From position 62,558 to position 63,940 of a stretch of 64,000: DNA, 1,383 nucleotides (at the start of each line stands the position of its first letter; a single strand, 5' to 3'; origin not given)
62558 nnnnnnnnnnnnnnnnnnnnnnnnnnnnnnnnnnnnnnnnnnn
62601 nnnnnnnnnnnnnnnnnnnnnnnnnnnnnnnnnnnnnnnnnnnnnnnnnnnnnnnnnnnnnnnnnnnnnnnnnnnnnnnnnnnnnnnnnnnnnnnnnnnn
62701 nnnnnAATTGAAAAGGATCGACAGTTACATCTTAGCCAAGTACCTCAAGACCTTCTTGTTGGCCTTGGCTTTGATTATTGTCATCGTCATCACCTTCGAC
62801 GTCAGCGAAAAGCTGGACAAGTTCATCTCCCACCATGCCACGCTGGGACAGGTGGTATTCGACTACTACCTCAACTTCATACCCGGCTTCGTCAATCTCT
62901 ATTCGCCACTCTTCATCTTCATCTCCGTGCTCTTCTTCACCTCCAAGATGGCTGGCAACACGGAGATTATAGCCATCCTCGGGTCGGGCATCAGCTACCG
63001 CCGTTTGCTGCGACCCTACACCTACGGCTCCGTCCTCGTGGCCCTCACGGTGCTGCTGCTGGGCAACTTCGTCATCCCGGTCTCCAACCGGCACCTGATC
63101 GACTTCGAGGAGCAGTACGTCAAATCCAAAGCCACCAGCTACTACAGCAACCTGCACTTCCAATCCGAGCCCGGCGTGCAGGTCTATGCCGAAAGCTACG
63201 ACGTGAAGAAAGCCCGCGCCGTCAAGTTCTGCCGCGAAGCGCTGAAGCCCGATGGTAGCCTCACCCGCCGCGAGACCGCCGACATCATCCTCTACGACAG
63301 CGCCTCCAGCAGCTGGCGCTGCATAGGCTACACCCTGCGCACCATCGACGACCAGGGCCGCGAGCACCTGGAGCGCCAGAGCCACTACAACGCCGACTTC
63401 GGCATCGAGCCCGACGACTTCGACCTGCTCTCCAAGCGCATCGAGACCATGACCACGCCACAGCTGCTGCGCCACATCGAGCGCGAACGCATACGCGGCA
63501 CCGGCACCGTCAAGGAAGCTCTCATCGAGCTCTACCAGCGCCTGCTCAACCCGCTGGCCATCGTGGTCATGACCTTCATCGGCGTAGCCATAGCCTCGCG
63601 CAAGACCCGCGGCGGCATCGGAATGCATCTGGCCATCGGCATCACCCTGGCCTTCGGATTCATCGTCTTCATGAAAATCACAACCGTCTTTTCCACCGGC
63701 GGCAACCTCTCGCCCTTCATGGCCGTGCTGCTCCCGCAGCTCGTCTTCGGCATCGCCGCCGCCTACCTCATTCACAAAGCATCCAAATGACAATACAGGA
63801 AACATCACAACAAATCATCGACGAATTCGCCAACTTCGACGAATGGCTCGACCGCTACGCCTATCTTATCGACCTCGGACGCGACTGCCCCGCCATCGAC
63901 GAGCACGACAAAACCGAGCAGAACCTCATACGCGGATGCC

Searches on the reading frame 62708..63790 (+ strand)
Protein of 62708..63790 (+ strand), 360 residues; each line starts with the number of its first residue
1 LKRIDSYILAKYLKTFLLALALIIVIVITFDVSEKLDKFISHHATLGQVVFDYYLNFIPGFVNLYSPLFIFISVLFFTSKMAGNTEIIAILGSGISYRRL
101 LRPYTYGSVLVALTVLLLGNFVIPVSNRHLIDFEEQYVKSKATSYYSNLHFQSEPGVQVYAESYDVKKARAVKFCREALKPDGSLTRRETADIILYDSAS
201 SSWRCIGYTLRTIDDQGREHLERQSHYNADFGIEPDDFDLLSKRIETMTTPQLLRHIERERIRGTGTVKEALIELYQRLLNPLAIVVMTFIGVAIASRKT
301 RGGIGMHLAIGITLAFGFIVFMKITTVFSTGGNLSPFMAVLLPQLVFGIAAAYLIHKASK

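Call 17: search_protein_families(library=pfam, proteins=[window:62708-63790:+])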
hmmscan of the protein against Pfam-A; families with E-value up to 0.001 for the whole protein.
window:62708-63790:+ (360 aa): 1 family
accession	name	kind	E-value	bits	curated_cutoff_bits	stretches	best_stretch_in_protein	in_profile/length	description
PF03739.19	LptF_LptG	-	3e-65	221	27.9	1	7-356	2-352/353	Lipopolysaccharide export system permease LptF/LptG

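Call 82: find_homologous_proteins(query=window:62708-63790:+, max_evalue=1e-80)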
Query window:62708-63790:+ (360 aa): 2336 proteins with E <= 1e-80 among 8000 candidates; the best 120 are listed.
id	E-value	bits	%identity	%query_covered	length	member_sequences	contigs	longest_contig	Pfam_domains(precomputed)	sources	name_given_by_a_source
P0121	5.3e-229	777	99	100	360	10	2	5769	PF03739.20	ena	-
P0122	1.1e-195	668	85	100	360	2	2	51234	PF03739.20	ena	-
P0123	4.8e-194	662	84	100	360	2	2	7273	PF03739.20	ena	-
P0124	5.4e-194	662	85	99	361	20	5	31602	PF03739.20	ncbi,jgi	jgi:lipopolysaccharide export system permease protein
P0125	7.9e-194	662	82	99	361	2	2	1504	PF03739.20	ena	-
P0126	1.1e-193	661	83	100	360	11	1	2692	PF03739.20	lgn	-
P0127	1.9e-192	657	83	100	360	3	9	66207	PF03739.20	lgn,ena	-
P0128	6.1e-192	656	83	100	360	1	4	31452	PF03739.20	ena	-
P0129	6.2e-192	655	83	100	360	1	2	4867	PF03739.20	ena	-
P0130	9.5e-192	655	83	100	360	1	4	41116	PF03739.20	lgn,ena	-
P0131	1.2e-191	655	81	99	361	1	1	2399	PF03739.20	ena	-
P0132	2.5e-191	653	83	100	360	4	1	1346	PF03739.20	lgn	-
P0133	2.8e-191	653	83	100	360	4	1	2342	PF03739.20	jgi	jgi:lipopolysaccharide export system permease protein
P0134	1.3e-190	651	83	99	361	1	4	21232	PF03739.20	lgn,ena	-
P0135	4.1e-190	650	82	100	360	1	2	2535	PF03739.20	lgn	-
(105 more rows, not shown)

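Call 83: find_encoding_contigs(protein=P0121, flank=5000, max_places=4)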
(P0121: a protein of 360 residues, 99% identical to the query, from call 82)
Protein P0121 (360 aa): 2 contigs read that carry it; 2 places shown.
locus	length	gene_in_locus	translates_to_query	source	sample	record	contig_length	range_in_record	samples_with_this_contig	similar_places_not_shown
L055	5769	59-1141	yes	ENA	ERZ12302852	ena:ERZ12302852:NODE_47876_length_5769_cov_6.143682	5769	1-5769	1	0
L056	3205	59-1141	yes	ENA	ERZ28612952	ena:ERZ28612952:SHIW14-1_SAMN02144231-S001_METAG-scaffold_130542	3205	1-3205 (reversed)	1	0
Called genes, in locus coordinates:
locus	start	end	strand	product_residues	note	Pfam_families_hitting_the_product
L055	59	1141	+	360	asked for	PF03739:LptF_LptG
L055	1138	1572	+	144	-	PF02657:SufE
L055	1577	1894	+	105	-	PF01883:FeS_assembly_P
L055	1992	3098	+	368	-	PF12911:OppC_N, PF00528:BPD_transp_1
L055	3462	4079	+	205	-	-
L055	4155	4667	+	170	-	-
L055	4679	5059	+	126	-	-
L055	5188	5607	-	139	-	PF14129:DUF4296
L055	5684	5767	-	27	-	?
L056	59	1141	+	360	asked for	PF03739:LptF_LptG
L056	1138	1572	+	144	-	PF02657:SufE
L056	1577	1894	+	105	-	PF01883:FeS_assembly_P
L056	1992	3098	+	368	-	PF12911:OppC_N, PF00528:BPD_transp_1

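Call 84: find_encoding_contigs(protein=P0122, flank=5000, max_places=3)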
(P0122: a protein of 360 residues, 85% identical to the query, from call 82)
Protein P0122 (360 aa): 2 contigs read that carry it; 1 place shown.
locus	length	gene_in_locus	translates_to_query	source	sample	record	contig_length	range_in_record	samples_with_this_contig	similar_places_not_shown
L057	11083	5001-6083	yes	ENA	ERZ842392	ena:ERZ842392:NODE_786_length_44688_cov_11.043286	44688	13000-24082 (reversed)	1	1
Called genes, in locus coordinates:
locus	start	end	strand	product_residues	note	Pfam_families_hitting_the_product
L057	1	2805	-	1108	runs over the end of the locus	PF00580:UvrD-helicase, PF13245:AAA_19 (faint), PF00580:UvrD-helicase, PF13361:UvrD_C, PF13538:UvrD_C_2 (faint), PF12705:PDDEXK_1 (weak)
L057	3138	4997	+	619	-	PF01642:MM_CoA_mutase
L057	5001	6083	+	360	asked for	PF03739:LptF_LptG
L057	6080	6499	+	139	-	PF02657:SufE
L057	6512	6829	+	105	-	PF01883:FeS_assembly_P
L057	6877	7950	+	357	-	PF12911:OppC_N, PF00528:BPD_transp_1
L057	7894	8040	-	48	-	-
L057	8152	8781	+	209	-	-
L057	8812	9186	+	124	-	-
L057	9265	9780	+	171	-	-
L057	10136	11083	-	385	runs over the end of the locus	PF13173:AAA_14, PF13635:DUF4143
